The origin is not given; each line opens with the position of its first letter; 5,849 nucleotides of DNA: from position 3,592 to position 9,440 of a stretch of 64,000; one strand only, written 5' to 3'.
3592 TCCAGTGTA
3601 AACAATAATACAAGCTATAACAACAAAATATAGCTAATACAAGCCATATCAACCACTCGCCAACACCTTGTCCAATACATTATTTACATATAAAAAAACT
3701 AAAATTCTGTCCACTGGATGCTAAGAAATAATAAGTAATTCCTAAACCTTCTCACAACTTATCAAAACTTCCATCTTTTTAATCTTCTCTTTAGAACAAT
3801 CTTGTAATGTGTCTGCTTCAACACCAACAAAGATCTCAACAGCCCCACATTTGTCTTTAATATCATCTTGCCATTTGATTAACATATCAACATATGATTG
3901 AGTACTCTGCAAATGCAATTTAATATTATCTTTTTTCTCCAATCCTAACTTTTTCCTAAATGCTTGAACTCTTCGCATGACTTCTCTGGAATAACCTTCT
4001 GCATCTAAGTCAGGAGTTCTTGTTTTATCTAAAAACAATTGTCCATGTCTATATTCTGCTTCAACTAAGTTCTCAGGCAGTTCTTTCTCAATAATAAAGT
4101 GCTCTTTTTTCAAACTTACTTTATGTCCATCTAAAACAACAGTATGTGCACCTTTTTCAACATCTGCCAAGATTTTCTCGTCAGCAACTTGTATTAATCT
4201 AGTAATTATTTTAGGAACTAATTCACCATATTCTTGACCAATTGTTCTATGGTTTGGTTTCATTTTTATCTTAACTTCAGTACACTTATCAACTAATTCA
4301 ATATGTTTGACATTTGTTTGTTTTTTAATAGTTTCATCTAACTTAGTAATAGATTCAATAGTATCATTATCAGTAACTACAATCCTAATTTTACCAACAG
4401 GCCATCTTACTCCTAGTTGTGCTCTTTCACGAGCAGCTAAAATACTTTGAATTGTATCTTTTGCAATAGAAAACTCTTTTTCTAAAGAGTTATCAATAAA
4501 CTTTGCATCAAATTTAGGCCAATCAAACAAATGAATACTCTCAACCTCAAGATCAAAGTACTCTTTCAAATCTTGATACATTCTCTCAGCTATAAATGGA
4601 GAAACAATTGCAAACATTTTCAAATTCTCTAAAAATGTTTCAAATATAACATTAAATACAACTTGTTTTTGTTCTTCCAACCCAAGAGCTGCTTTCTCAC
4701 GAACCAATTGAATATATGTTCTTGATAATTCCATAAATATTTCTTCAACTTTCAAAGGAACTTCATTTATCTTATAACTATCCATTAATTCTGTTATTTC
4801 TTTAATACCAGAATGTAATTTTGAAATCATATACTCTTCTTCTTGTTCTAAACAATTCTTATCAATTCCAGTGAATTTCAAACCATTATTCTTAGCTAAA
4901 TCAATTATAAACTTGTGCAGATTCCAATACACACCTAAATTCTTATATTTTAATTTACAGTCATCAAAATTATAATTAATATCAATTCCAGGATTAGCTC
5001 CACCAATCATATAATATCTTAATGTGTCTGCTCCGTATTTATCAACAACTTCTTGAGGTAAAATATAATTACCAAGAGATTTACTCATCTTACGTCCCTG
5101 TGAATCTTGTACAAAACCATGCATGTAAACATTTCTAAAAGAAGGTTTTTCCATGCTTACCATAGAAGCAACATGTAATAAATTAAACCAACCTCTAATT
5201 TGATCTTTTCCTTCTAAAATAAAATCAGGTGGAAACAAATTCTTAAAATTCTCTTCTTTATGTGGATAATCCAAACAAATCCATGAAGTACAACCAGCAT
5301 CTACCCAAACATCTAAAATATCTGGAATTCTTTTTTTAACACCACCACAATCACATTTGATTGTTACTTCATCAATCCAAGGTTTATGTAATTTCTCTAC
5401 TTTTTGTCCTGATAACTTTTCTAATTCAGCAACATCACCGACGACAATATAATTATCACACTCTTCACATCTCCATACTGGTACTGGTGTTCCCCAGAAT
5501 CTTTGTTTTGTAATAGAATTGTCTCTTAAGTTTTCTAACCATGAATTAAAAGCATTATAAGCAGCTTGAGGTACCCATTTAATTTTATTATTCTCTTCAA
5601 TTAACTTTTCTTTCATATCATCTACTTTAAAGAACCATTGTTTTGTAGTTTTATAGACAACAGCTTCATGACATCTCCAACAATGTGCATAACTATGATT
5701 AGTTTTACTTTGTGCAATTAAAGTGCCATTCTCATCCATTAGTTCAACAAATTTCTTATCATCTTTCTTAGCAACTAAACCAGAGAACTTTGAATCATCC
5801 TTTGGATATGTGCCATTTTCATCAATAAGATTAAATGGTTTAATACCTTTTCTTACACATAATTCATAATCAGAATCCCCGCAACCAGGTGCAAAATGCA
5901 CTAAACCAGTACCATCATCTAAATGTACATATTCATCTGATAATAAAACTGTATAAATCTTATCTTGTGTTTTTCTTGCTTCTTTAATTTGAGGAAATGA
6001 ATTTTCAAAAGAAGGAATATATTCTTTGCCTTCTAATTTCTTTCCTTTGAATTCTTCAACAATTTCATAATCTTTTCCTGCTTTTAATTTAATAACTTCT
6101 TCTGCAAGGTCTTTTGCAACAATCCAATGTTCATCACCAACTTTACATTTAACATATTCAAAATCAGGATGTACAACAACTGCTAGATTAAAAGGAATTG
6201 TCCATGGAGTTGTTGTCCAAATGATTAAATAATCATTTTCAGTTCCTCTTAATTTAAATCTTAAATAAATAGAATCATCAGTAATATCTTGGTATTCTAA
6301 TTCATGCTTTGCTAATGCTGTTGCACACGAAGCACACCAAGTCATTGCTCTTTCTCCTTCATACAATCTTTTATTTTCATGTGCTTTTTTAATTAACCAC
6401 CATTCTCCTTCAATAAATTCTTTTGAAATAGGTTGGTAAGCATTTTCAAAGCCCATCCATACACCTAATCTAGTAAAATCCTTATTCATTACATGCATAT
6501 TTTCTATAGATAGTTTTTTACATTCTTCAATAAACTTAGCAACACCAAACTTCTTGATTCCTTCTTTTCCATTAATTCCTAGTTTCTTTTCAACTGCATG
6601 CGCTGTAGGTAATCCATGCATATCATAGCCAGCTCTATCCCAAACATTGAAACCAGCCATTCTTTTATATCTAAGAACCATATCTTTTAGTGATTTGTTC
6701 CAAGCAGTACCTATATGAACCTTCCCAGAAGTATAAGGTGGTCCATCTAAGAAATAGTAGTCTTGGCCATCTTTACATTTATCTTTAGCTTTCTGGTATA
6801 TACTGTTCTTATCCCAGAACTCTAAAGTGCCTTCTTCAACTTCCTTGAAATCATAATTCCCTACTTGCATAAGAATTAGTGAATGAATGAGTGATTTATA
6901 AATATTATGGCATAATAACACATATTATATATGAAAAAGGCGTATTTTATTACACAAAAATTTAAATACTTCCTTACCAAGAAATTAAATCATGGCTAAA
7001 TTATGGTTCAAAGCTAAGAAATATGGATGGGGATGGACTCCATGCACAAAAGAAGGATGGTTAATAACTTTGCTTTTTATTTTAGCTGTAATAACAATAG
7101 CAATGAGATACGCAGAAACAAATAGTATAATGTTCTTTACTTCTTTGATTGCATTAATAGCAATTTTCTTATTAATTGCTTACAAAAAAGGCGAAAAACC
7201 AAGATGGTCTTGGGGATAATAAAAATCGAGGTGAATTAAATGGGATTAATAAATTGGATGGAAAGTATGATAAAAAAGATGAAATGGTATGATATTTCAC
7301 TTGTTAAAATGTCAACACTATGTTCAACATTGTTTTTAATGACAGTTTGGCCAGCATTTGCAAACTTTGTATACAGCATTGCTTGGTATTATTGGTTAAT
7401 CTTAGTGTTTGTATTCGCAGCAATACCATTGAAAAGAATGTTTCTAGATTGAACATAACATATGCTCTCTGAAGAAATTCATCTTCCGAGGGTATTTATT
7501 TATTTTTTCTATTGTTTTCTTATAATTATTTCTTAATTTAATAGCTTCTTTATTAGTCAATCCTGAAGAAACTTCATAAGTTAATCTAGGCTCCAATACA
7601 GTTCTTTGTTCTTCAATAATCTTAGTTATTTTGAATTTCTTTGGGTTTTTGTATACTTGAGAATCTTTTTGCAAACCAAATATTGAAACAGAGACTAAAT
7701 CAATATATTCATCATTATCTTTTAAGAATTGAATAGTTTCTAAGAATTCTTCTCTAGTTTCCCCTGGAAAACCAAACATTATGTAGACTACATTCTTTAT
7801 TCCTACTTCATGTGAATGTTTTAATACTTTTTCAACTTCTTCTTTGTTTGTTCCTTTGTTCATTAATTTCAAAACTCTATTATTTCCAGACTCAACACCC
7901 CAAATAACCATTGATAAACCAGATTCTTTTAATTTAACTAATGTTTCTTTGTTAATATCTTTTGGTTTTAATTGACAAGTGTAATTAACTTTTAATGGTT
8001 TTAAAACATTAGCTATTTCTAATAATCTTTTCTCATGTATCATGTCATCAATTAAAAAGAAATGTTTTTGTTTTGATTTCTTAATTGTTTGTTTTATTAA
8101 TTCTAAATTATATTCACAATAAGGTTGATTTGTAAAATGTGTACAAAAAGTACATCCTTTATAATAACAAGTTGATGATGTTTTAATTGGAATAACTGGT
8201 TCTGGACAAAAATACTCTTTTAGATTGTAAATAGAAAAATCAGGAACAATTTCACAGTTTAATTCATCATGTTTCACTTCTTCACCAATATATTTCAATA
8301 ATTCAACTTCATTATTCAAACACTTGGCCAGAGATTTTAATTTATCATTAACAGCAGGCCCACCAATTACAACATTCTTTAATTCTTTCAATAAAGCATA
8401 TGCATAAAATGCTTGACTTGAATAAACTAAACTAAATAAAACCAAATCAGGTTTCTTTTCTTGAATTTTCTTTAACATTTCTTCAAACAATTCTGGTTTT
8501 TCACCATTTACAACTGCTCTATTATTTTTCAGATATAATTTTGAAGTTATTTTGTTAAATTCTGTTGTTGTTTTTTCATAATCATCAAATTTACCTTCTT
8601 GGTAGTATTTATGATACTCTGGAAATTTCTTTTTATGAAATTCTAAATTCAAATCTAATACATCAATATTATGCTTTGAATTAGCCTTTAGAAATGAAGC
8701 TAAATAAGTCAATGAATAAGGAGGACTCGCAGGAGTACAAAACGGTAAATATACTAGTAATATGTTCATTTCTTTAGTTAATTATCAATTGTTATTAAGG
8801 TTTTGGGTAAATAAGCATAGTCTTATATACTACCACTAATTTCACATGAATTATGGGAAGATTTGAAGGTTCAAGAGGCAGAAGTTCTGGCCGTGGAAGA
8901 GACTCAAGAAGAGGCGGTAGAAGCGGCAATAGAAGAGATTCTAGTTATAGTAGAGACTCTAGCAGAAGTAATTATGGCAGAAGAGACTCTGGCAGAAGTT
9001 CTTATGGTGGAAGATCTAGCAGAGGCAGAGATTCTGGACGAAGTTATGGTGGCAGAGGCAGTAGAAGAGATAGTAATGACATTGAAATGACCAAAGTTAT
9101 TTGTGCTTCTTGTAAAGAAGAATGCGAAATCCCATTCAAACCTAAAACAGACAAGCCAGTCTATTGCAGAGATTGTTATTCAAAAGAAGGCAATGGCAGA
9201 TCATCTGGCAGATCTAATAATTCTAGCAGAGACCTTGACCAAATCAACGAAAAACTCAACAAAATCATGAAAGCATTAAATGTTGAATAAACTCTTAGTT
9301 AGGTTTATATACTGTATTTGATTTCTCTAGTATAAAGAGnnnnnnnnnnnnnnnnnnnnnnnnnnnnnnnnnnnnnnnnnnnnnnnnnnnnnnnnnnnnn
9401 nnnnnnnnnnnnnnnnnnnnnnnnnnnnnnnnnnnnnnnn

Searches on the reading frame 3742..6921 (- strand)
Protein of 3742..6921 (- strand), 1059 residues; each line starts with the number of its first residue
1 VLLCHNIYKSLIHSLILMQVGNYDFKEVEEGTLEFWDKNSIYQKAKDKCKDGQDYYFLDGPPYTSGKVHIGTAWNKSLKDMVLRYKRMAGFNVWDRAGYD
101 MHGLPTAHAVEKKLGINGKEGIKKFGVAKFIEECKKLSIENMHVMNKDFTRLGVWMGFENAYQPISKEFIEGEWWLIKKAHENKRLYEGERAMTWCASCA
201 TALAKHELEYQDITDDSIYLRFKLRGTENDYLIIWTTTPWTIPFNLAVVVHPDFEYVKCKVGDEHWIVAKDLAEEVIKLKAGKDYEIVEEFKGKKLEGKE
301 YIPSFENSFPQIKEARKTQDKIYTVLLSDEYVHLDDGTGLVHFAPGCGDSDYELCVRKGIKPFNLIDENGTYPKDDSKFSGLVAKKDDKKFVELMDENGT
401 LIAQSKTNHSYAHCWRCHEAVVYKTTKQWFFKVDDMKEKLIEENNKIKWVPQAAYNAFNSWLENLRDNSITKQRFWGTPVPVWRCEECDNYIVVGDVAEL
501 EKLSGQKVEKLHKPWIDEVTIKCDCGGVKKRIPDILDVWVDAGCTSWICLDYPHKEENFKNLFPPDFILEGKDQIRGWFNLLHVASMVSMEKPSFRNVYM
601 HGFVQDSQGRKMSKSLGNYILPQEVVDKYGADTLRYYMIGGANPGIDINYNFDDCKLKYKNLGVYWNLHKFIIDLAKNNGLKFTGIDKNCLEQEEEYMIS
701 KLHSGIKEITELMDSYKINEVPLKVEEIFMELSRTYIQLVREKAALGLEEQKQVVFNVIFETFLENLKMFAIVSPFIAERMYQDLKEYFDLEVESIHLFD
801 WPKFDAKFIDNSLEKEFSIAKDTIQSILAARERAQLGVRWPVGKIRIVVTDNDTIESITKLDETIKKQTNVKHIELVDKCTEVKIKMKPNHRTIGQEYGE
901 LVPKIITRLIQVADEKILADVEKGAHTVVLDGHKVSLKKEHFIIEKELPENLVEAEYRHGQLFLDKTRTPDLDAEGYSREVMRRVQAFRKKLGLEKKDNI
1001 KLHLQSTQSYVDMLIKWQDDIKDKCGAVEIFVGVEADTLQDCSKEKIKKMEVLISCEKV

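Call 90: search_protein_families(library=pfam, proteins=[window:3742-6921:-], max_evalue=0.001)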
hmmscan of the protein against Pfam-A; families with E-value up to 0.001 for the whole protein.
window:3742-6921:- (1059 aa): 6 families
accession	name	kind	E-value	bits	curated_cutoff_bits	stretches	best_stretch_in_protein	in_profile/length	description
PF00133.28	tRNA-synt_1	-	9.3e-120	400.6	22.7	1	33-649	3-412/414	tRNA synthetases class I (I, L, M and V)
PF09334.17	tRNA-synt_1g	-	8.5e-28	97.6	20.1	3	537-656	246-372/391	tRNA synthetases class I (M)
PF19302.4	DUF5915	-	1.6e-27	96.8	27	1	863-1058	2-194/195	Domain of unknown function (DUF5915)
PF08264.19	Anticodon_1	-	2.4e-22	79.9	25.1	1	696-842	2-144/148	Anticodon-binding domain of tRNA ligase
PF01406.26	tRNA-synt_1e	-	1.1e-06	28.7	27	1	590-640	232-282/301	tRNA synthetases class I (C) catalytic domain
PF01921.24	tRNA-synt_1f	-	3.8e-06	26.5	27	1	587-653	261-323/360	tRNA synthetases class I (K)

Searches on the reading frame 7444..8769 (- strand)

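Call 88: search_protein_families(library=pfam, proteins=[window:7444-8769:-], max_evalue=0.001)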
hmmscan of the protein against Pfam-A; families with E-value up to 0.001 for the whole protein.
window:7444-8769:- (441 aa): 2 families
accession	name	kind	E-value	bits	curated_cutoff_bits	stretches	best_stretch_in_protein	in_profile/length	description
PF04055.27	Radical_SAM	-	1.1e-21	78.2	29.5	1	199-349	5-166/166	Radical SAM superfamily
PF02310.24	B12-binding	-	5.2e-05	23.5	32.1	0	93-140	40-91/121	B12 binding domain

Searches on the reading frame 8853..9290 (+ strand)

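Call 88: search_protein_families(library=pfam, proteins=[window:8853-9290:+], max_evalue=0.001)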
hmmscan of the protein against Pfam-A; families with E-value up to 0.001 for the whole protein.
window:8853-9290:+ (145 aa): 1 family
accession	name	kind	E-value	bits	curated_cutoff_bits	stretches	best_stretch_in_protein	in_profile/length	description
PF23477.1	zf_Tbcl_2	-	6.6e-16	58.2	27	1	78-112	2-36/37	Probable treble clef zinc finger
